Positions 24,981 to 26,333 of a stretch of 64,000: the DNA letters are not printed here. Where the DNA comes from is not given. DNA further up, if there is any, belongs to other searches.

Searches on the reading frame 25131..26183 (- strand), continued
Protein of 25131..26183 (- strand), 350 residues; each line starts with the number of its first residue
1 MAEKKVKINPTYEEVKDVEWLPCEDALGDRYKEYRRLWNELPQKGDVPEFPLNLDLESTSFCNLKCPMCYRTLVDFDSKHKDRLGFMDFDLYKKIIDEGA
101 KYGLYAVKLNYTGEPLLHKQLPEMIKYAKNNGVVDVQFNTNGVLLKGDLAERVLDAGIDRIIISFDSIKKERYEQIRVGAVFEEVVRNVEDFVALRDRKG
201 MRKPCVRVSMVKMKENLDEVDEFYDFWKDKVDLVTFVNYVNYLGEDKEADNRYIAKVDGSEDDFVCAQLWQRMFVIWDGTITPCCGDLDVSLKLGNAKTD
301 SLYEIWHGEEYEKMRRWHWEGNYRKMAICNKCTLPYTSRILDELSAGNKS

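Call 24: search_protein_families(library=pfam, alignment_id=A2, max_evalue=0.00001)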
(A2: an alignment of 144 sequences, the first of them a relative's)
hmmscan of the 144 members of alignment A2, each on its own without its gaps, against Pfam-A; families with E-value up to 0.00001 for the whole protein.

A. member 1, L001:7233-8582:+ (450 aa): 8 families
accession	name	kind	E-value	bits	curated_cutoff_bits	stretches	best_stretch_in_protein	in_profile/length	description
PF07992.20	Pyr_redox_2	-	5.8e-59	200.3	26.1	1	4-303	1-290/291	Pyridine nucleotide-disulphide oxidoreductase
PF00070.33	Pyr_redox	-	2.2e-17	63.8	22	1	145-227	1-82/82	Pyridine nucleotide-disulphide oxidoreductase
PF02852.28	Pyr_redox_dim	-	2.4e-10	41.1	25.3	1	334-432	9-105/110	Pyridine nucleotide-disulphide oxidoreductase, dimerisation domain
PF13738.12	Pyr_redox_3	-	2.6e-09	37.2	30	1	88-278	115-305/305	Pyridine nucleotide-disulphide oxidoreductase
PF13434.12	Lys_Orn_oxgnase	-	4.2e-07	29.9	21.3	1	95-176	145-222/339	L-lysine 6-monooxygenase/L-ornithine 5-monooxygenase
PF01266.30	DAO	-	1.2e-06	28.7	27.9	0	195-252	158-214/353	FAD dependent oxidoreductase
PF03486.20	HI0933_like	-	3.5e-06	27.1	50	0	5-37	2-32/244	HI0933-like protein Rossmann domain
PF04820.20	Trp_halogenase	-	6.4e-06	25.7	21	0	197-242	169-214/458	Tryptophan halogenase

B. families by the number of members that match (of 144 scanned): 118 families (the first 25 are shown)
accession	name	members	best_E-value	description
PF02348.25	CTP_transf_3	15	6.5e-36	Cytidylyltransferase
PF03102.20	NeuB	11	6.3e-93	NeuB family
PF12804.13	NTP_transf_3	9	3.6e-11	MobA-like NTP transferase domain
PF02719.21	Polysacc_synt_2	8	2.5e-96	Polysaccharide biosynthesis protein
PF01370.27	Epimerase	8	1e-65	NAD dependent epimerase/dehydratase family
PF16363.11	GDP_Man_Dehyd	8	2.1e-61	GDP-mannose 4,6 dehydratase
PF01073.25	3Beta_HSD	8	6.3e-22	3-beta hydroxysteroid dehydrogenase/isomerase family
PF04321.23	RmlD_sub_bind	8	1.4e-21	RmlD substrate binding domain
PF07993.18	NAD_binding_4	8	1.8e-15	Male sterility protein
PF08666.17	SAF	8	1.2e-12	SAF domain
PF00483.29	NTP_transferase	6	2.1e-42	Nucleotidyl transferase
PF01041.23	DegT_DnrJ_EryC1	5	1e-145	DegT/DnrJ/EryC1/StrS aminotransferase family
PF04055.27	Radical_SAM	5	1.5e-23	Radical SAM superfamily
PF22725.1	GFO_IDH_MocA_C3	5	2.8e-13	GFO/IDH/MocA C-terminal domain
PF02350.25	Epimerase_2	4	1.6e-96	UDP-N-acetylglucosamine 2-epimerase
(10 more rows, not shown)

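Call 26: search_solved_structures(query=A1, max_evalue=0.001)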
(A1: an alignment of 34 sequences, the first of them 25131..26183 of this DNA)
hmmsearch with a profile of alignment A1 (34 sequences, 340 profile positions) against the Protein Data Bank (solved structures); distinct sequences matched with E-value up to 0.001: 26.
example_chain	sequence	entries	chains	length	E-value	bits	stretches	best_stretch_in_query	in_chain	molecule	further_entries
4m7t_A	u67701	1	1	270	7e-25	91.1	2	255-336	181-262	BtrN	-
4m7s_A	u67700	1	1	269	1.2e-24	90.4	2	255-336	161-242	BtrN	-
7tol_A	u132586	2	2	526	4.7e-15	58.8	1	56-178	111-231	glycerol dibiphytanyl glycerol tetraether - macrocyclic archaeol synthase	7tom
2fb2_A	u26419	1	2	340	1.6e-12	50.5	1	54-178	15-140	Molybdenum cofactor biosynthesis protein A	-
1tv7_A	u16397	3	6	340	2e-12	50.2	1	54-178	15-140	Molybdenum cofactor biosynthesis protein A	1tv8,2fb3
7vob_C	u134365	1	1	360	5.1e-10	42.3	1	60-184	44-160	Cytosylglucuronate decarboxylase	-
7voc_C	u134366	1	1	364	5.3e-10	42.2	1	60-184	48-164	Cytosylglucuronate decarboxylase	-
5v1q_A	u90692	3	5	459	9.9e-10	41.3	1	24-265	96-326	Radical SAM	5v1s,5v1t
8wm2_A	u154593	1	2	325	6.6e-09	38.6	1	58-167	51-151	Fe-S radical SAM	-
6c8v_A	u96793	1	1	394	1.1e-08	37.9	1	46-176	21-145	Coenzyme PQQ synthesis protein E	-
9dfu_A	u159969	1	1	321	7.2e-07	31.9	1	46-264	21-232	Radical SAM core domain-containing protein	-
8hzv_A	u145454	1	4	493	1.3e-06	31.1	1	52-200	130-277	Radical S-Adenosyl-L-methionine Enzyme DesII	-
8hzy_A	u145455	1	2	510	1.4e-06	31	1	52-200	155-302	DesII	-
9dfn_A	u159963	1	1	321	2.1e-06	30.3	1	46-264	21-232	Radical SAM core domain-containing protein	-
9dgw_A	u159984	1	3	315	7.3e-06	28.6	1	46-225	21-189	Radical SAM core domain-containing protein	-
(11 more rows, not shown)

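Call 27: search_solved_structures(query=window:25131-26183:-, max_evalue=0.000001, show_alignments=1)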
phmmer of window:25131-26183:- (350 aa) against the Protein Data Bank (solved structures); distinct sequences matched with E-value up to 0.000001: 5.
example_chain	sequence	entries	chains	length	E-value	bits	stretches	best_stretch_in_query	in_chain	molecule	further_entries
7tol_A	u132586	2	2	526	2.8e-10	43.2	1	55-177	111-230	glycerol dibiphytanyl glycerol tetraether - macrocyclic archaeol synthase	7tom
1tv7_A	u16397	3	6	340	3e-10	43.1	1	53-248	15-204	Molybdenum cofactor biosynthesis protein A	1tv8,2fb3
2fb2_A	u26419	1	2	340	3.2e-10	43.1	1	53-248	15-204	Molybdenum cofactor biosynthesis protein A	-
4m7t_A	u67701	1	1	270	1.8e-09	40.6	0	276-333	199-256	BtrN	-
4m7s_A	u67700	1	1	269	3.4e-09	39.7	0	276-333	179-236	BtrN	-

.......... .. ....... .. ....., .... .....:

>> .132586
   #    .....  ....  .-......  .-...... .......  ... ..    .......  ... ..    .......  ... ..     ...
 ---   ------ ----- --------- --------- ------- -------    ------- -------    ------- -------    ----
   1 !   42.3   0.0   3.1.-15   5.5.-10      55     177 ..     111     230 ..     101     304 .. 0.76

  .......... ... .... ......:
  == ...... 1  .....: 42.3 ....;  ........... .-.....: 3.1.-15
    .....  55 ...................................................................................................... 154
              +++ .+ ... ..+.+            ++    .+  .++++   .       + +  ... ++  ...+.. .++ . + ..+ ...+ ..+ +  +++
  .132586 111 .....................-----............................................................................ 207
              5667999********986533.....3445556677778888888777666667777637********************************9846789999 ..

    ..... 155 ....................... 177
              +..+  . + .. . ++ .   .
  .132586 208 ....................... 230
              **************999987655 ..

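Call 35: predict_structure(alignment_id=A1)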
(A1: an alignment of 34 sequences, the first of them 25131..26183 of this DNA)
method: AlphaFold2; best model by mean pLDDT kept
length: 350 residues; sequences in the alignment: 34
mean_pLDDT: 94.1   pTM: 0.92
mean pLDDT of the five models: 94.1, 93.9, 93.6, 92.3, 91.4
residues with pLDDT >= 90: 290; 70-90: 50; 50-70: 9; < 50: 1
segments of 3 or more residues with pLDDT < 50: none
pLDDT, mean of each block of 10 residues (from residue 1): 84 90 96 97 97 98 95 94 97 99 98 97 99 98 98 98 98 97 99 98 97 94 97 95 88 76 87 98 92 97 98 95 90 85 75
secondary structure, 60 per line:
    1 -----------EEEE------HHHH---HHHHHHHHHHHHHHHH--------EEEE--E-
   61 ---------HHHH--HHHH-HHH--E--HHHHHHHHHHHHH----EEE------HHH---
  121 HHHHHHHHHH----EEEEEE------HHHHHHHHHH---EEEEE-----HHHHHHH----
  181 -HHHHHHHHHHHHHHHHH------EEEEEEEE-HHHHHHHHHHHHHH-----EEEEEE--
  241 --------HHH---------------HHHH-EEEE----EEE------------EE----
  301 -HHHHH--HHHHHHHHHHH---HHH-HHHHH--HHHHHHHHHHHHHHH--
elements in order: E12-15 H22-25 H29-44 E53-56 H70-73 H76-79 H89-101 E106-108 H121-130 E135-140 H147-156 E160-164 H170-176 H182-198 E205-212 H214-227 E233-238 H267-270 E272-275 E280-282 H302-306 H309-319 H327-331 H334-348

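Call 36: find_encoding_contigs(protein=P0001, flank=10000, max_places=2)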
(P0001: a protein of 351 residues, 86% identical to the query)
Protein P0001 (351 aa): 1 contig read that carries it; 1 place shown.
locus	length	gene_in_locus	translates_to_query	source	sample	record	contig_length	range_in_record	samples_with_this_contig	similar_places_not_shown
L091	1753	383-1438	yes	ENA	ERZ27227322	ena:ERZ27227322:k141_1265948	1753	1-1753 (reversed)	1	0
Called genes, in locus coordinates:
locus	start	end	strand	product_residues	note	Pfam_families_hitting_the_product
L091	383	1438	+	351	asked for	PF04055:Radical_SAM, PF13186:SPASM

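Call 41: fold_search(model_id=the predicted structure, library=pdb)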
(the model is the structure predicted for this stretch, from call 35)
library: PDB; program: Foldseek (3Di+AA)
matches with E <= 10: 1717; with E <= 0.001: 119
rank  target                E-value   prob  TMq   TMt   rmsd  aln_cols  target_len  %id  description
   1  5v1t_A                2.9e-14  1.00  0.61  0.49   9.6       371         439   18  Crystal structure of Streptococcus suis SuiB bound to precursor peptide SuiA (released 2017-08-30)
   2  5v1s_A                1.5e-13  1.00  0.58  0.48   8.7       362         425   16  Crystal structure of Streptococcus suis SuiB bound to S-adenosylmethionine (released 2017-08-30)
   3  4m7t                  1.8e-13  1.00  0.52  0.72   5.4       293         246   19  Crystal structure of BtrN in complex with AdoMet and 2-DOIA (released 2013-10-02)
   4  5v1q_A                5.3e-13  1.00  0.60  0.50   8.7       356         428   16  Crystal structure of Streptococcus suis SuiB (released 2017-08-30)
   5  5v1s_B                6.0e-13  1.00  0.54  0.46   9.4       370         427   16  Crystal structure of Streptococcus suis SuiB bound to S-adenosylmethionine (released 2017-08-30)
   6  5v1q_B                3.3e-12  1.00  0.60  0.49  10.4       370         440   18  Crystal structure of Streptococcus suis SuiB (released 2017-08-30)
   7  2fb2_B                8.3e-12  1.00  0.58  0.62   6.9       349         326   19  Structure of the MoaA Arg17/266/268/Ala triple mutant (released 2006-05-09)
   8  1tv7_A                1.5e-11  1.00  0.54  0.57   6.8       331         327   19  Structure of the S-adenosylmethionine dependent Enzyme MoaA (released 2004-08-31)
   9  4m7s                  1.6e-11  1.00  0.49  0.79   4.6       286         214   17  Crystal structure of SeMet BtrN in an OPEN conformation (released 2013-10-02)
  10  6efn                  3.0e-11  1.00  0.52  0.48   9.5       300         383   18  Structure of a RiPP maturase, SkfB (released 2018-10-24)
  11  7vob                  3.4e-11  1.00  0.58  0.62   7.6       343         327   17  The crystal structure of a Radical SAM Enzyme BlsE involved in the Biosynthesis of Blasticidin S (released 2022-05-04)
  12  1tv7_B                4.8e-11  1.00  0.57  0.60   8.3       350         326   20  Structure of the S-adenosylmethionine dependent Enzyme MoaA (released 2004-08-31)
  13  2fb2_A                8.6e-11  1.00  0.54  0.57   5.9       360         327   16  Structure of the MoaA Arg17/266/268/Ala triple mutant (released 2006-05-09)
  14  5why_A                1.1e-10  1.00  0.53  0.45  10.9       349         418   17  Structural Insights into Thioether Bond Formation in the Biosynthesis of Sactipeptides (released 2017-07-26)
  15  4k37_B                1.6e-10  1.00  0.57  0.55   8.5       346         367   18  Native anSMEcpe with bound AdoMet (released 2013-05-08)
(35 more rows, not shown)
